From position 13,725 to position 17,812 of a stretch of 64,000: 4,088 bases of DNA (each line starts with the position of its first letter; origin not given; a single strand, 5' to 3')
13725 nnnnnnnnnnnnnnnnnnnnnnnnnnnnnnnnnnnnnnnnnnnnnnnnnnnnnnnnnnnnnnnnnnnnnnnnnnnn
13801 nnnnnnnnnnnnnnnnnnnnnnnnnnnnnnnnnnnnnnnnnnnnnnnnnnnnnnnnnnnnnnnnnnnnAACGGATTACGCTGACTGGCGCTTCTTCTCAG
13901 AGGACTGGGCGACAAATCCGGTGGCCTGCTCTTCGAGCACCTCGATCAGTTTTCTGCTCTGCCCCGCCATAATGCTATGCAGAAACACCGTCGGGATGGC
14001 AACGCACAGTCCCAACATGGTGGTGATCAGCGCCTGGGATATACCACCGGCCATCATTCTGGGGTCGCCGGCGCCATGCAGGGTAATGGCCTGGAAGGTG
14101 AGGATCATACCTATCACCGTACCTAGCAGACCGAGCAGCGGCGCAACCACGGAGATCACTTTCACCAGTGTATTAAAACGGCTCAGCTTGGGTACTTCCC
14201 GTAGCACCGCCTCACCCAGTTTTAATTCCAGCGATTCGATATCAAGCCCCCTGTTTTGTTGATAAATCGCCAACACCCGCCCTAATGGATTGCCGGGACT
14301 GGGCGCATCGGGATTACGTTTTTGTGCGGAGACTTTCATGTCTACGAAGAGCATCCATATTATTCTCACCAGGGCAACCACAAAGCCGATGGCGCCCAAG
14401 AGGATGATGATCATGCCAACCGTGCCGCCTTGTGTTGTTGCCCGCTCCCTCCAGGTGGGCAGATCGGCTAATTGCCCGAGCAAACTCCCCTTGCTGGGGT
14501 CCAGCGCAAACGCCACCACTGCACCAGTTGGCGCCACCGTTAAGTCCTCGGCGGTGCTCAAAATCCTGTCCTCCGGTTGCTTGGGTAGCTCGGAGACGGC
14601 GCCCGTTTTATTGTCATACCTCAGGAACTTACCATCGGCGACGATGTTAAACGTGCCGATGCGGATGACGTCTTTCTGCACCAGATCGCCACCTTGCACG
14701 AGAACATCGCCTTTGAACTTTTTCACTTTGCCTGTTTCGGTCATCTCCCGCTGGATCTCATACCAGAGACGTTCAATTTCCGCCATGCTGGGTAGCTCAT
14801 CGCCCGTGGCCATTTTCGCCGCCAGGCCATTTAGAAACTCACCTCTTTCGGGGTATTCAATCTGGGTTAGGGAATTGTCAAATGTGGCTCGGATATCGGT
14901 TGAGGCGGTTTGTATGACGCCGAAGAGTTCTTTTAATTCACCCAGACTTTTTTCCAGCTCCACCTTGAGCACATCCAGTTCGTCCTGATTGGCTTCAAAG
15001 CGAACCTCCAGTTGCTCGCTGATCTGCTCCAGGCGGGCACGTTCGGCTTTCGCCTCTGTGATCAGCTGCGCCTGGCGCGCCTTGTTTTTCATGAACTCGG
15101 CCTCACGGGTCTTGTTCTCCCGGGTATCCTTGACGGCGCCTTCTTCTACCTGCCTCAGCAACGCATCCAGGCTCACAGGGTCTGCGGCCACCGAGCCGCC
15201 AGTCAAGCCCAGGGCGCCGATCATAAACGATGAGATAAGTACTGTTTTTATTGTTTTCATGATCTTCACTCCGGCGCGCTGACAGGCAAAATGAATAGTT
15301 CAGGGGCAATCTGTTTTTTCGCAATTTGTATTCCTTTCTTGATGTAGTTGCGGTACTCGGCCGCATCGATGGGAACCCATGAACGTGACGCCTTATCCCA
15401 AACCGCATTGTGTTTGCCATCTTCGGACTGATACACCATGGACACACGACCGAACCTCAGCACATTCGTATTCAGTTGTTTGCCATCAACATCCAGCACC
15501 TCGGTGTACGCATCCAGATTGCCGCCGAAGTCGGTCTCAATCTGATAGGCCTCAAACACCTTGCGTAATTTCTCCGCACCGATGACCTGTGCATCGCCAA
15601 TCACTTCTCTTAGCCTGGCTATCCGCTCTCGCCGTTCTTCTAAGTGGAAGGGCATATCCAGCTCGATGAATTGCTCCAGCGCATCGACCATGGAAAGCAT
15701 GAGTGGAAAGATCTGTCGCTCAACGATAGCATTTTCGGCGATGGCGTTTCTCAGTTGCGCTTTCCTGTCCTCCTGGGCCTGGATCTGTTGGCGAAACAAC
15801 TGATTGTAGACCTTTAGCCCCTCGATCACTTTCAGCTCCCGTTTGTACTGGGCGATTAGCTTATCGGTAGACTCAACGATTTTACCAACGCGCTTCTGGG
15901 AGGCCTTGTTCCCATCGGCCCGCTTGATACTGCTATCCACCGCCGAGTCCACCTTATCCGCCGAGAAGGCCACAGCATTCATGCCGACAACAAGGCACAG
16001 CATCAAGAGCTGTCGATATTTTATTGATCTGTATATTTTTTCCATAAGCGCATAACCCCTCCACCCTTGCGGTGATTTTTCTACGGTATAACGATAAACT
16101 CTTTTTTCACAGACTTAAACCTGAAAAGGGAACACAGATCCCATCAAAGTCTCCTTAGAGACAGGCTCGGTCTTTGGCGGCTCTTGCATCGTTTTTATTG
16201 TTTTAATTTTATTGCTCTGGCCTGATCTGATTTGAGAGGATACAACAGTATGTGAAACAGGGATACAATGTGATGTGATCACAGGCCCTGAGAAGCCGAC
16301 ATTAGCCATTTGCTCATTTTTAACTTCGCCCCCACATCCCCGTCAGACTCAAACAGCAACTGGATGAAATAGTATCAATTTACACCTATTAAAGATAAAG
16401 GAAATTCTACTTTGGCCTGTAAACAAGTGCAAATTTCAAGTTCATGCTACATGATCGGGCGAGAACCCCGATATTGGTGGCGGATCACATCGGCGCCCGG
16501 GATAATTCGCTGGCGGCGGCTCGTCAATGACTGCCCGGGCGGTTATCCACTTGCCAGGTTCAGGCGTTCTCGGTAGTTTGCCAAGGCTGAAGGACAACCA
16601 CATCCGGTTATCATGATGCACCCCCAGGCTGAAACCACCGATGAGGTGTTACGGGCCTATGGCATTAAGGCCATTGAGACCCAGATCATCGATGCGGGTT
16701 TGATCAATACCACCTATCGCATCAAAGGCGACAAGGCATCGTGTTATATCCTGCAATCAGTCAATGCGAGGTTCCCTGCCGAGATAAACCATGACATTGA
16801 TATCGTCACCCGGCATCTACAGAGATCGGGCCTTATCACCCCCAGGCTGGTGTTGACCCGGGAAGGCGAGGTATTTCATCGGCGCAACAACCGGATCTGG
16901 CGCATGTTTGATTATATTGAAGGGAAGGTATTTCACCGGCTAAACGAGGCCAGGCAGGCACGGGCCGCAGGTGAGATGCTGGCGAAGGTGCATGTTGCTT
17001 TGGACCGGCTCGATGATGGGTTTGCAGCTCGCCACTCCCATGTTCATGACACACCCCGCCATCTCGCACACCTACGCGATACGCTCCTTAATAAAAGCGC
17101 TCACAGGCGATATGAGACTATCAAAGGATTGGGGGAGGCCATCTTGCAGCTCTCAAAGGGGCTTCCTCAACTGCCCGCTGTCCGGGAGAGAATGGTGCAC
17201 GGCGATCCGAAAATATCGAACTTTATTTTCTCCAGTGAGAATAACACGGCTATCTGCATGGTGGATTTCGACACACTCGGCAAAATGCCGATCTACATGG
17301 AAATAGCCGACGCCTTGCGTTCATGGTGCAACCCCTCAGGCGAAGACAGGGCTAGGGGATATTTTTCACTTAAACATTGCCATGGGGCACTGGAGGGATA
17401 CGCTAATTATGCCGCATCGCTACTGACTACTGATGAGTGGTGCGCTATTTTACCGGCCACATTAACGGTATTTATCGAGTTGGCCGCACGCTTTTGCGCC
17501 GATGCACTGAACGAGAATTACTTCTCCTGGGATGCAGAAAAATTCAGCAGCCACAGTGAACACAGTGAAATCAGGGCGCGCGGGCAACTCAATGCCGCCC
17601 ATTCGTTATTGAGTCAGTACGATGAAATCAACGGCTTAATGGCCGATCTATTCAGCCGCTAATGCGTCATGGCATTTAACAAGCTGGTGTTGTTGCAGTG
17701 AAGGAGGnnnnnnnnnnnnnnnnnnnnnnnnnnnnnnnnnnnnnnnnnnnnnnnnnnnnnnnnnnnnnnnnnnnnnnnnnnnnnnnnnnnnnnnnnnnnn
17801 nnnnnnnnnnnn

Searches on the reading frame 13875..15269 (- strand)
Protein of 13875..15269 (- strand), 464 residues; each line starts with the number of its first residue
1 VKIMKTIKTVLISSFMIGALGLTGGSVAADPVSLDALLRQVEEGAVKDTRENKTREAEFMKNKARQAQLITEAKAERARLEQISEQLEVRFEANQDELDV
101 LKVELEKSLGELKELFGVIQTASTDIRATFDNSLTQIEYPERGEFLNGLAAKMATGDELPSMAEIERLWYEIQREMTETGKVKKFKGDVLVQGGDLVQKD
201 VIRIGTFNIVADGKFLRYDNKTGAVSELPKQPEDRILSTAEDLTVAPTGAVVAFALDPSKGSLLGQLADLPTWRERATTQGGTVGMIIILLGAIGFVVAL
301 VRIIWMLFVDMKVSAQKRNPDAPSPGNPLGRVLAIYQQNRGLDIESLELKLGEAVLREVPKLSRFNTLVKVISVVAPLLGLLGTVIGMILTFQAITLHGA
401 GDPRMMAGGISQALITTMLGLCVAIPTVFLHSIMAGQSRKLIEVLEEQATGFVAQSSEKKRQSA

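Call 6: search_protein_families(library=ncbifam, proteins=[window:13875-15269:-])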
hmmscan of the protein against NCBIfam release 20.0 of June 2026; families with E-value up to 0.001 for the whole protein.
window:13875-15269:- (464 aa): 7 families
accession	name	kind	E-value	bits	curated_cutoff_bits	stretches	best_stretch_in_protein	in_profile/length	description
TIGR02796.1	tolQ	equivalog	2.6e-16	60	221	1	346-454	103-212/216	protein TolQ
TIGR02805.1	exbB2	equivalog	3e-13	50.1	135.35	1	362-432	51-121/138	TonB-system energizer ExbB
TIGR02797.1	exbB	equivalog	5.1e-12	46.1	206.2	1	338-450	92-203/211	tonB-system energizer ExbB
NF007722.0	PRK10414.1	equivalog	4.7e-10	39.4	402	1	359-438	123-202/244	tol-pal system-associated acyl-CoA thioesterase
NF008066.0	PRK10801.1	equivalog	1.1e-09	38.2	403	1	357-447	118-208/230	Tol-Pal system protein TolQ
NF006284.1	PRK08456.1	equivalog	0.00018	20.8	380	1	373-424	150-196/252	flagellar motor stator protein MotA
NF005237.0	PRK06743.1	equivalog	0.00052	19.4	373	0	341-424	138-216/277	flagellar motor protein MotP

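Call 64: search_protein_families(library=pfam, proteins=[window:13875-15269:-], max_evalue=0.001)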
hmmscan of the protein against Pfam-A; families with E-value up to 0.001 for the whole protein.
window:13875-15269:- (464 aa): 1 family
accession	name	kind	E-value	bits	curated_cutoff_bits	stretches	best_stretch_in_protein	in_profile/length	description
PF01618.21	MotA_ExbB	-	4e-28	98.1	22.9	1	338-446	15-126/127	MotA/TolQ/ExbB proton channel family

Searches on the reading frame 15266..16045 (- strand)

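Call 6: search_protein_families(library=ncbifam, proteins=[window:15266-16045:-])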
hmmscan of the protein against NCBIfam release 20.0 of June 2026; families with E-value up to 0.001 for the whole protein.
window:15266-16045:- (259 aa): 0 families

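Call 64: search_protein_families(library=pfam, proteins=[window:15266-16045:-], max_evalue=0.001)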
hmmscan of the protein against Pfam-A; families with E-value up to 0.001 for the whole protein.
window:15266-16045:- (259 aa): 1 family
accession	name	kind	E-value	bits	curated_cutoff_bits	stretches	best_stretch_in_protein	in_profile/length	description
PF11932.13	DUF3450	-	1.2e-72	244.6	32.6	1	13-255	2-240/241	Protein of unknown function (DUF3450)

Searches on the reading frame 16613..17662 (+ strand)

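Call 4: search_protein_families(library=ncbifam, proteins=[window:16613-17662:+])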
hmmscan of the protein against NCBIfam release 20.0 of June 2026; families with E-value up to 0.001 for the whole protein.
window:16613-17662:+ (349 aa): 4 families
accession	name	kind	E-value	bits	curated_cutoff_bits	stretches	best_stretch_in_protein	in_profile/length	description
NF003558.0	PRK05231.1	equivalog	4.8e-16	58.6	271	1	9-276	12-263/322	homoserine kinase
TIGR00938.1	thrB_alt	equivalog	3.1e-08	33.3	255.9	1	20-278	24-264/307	homoserine kinase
TIGR02906.1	spore_CotS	subfamily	1.6e-05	24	172.7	1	45-129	22-104/314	CotS family spore coat protein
TIGR03724.2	arch_bud32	equivalog_domain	0.00038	20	125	0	192-224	104-132/193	KEOPS complex kinase/ATPase Bud32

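Call 5: search_protein_families(library=pfam, proteins=[window:16613-17662:+])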
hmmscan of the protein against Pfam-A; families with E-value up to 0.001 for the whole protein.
window:16613-17662:+ (349 aa): 1 family
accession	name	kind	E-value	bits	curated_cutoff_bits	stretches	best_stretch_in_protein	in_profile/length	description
PF01636.29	APH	-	7.9e-25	88.4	23.2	1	24-255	3-230/239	Phosphotransferase enzyme family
